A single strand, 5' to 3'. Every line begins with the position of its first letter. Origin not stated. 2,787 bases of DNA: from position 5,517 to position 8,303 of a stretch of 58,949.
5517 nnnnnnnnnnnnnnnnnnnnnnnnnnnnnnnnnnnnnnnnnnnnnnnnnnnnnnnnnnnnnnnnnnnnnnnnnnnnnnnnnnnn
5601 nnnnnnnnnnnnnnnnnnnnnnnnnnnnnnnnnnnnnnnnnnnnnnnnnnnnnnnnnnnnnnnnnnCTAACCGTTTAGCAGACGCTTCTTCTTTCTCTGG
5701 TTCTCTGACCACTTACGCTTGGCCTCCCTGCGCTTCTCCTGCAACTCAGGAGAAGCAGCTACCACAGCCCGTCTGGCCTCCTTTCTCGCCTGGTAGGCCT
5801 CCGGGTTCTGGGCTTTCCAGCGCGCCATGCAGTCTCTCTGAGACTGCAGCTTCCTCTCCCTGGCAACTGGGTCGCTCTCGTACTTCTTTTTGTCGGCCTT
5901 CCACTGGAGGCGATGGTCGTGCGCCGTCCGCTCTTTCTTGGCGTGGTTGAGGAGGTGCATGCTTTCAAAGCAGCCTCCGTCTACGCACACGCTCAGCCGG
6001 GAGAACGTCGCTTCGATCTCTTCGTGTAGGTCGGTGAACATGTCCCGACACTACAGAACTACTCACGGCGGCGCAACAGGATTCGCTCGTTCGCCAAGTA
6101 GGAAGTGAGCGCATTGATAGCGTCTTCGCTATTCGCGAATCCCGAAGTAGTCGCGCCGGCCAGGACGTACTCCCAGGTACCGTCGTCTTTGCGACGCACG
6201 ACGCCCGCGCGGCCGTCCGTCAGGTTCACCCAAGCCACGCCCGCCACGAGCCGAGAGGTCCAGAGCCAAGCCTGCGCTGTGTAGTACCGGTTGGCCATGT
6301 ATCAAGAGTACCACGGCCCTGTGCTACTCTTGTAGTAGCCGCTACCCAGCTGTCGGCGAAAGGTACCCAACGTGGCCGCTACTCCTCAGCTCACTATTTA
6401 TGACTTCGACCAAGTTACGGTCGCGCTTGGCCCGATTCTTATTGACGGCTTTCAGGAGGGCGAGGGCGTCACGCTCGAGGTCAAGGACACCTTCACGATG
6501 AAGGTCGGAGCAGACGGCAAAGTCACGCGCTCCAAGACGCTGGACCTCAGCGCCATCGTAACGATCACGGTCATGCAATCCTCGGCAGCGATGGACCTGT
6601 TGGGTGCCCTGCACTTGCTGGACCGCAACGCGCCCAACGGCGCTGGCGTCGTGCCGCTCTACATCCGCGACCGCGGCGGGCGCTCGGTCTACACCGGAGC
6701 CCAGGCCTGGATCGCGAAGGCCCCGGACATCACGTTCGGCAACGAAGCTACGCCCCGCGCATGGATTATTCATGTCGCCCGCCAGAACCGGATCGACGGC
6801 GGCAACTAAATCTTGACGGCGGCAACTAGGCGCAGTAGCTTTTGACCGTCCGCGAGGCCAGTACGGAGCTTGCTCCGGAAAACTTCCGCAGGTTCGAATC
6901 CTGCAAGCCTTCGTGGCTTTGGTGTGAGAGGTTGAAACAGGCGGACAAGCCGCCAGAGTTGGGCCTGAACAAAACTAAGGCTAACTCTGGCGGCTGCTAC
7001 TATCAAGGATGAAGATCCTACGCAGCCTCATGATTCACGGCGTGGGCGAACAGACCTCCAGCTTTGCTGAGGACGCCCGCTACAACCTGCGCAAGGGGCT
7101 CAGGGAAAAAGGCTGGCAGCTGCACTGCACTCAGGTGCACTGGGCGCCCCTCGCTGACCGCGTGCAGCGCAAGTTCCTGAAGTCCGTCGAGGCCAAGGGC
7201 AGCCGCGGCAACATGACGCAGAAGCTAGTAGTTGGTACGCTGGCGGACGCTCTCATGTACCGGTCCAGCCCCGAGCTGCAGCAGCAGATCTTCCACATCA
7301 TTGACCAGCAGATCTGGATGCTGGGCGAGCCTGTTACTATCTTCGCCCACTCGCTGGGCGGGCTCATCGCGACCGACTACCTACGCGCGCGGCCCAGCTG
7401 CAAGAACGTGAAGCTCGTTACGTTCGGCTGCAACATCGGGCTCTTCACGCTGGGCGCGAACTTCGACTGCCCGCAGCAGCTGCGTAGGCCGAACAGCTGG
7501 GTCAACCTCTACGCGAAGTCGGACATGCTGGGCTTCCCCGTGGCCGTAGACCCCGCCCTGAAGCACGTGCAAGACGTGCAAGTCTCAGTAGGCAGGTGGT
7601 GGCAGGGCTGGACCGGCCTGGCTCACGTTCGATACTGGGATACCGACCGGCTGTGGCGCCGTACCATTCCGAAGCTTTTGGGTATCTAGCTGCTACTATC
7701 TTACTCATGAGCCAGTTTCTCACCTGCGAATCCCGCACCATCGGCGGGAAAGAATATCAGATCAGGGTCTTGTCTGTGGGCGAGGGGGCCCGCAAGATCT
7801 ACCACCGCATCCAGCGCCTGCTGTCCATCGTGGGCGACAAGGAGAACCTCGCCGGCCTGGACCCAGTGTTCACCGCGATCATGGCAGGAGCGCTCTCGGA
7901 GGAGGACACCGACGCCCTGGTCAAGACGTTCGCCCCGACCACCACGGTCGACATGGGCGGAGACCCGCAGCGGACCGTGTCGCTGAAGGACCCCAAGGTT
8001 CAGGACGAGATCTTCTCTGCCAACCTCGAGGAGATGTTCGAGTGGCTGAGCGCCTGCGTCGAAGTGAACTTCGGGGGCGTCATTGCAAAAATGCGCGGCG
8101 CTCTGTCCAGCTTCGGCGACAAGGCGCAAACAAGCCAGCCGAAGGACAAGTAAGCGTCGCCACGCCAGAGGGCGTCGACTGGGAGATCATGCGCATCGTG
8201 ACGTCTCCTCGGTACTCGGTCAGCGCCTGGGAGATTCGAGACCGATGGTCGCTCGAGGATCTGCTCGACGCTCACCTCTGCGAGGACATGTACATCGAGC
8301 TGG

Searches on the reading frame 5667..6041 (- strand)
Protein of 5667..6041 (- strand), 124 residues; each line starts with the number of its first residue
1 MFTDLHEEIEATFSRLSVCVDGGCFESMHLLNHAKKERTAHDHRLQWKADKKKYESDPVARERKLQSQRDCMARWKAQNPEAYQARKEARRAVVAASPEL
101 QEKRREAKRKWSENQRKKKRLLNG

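Call 83: search_protein_families(library=pfam, proteins=[window:5667-6041:-], max_evalue=0.01)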
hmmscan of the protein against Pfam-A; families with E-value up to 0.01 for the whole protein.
window:5667-6041:- (124 aa): 1 family
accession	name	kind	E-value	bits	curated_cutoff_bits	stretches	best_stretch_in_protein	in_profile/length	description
PF08614.16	ATG16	-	0.00068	20.3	33.7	1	32-116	42-127/200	Autophagy protein 16 (ATG16)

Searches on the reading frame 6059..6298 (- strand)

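Call 83: search_protein_families(library=pfam, proteins=[window:6059-6298:-], max_evalue=0.01)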
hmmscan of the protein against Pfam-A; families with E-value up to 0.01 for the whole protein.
window:6059-6298:- (79 aa): 1 family
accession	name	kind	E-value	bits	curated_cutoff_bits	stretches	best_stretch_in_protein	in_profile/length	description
PF11355.13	DUF3157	-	4.3e-06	27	21.7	1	10-66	8-65/199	Protein of unknown function (DUF3157)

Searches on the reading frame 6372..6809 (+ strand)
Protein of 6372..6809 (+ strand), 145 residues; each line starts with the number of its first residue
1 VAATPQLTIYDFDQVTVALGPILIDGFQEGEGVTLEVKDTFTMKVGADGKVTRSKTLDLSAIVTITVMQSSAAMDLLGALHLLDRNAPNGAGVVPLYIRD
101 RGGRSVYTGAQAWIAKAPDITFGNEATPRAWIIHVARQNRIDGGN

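Call 83: search_protein_families(library=pfam, proteins=[window:6372-6809:+], max_evalue=0.01)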
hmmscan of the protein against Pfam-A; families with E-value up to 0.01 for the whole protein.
window:6372-6809:+ (145 aa): 1 family
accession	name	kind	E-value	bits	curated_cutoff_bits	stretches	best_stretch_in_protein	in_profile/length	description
PF11681.13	KPP10_Orf10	-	8.2e-10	39.2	25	1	24-137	23-138/144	Bacteriophage KPP10, Structural protein ORF10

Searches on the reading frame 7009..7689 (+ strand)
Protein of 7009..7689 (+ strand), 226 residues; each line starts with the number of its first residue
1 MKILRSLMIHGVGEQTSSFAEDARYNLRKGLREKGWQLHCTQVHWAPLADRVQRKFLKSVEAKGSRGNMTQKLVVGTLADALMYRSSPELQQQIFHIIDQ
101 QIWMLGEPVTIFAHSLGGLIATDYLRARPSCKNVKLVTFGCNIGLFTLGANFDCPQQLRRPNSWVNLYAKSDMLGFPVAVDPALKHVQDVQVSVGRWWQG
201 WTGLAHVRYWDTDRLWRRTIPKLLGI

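Call 83: search_protein_families(library=pfam, proteins=[window:7009-7689:+], max_evalue=0.01)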
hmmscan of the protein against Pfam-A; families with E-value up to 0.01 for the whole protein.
window:7009-7689:+ (226 aa): 2 families
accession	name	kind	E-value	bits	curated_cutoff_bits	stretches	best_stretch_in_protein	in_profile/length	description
PF12146.15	Hydrolase_4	-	0.00048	19.9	27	1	106-142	75-110/239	Serine aminopeptidase, S33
PF12697.13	Abhydrolase_6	-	0.0033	18.6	26.3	1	105-221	64-167/217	Alpha/beta hydrolase family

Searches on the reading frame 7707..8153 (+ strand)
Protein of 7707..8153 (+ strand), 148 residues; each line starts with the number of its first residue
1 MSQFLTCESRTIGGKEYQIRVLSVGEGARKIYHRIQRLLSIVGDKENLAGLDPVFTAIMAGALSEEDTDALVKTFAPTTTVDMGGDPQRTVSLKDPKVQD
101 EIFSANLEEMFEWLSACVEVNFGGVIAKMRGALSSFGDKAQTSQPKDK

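Call 83: search_protein_families(library=pfam, proteins=[window:7707-8153:+], max_evalue=0.01)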
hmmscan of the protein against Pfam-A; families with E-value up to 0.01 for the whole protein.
window:7707-8153:+ (148 aa): 1 family
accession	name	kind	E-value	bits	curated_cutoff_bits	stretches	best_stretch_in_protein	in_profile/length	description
PF21822.3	Phage_TAC_15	-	9.1e-08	33.1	22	1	13-133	1-126/127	Phage tail assembly chaperone protein, TAC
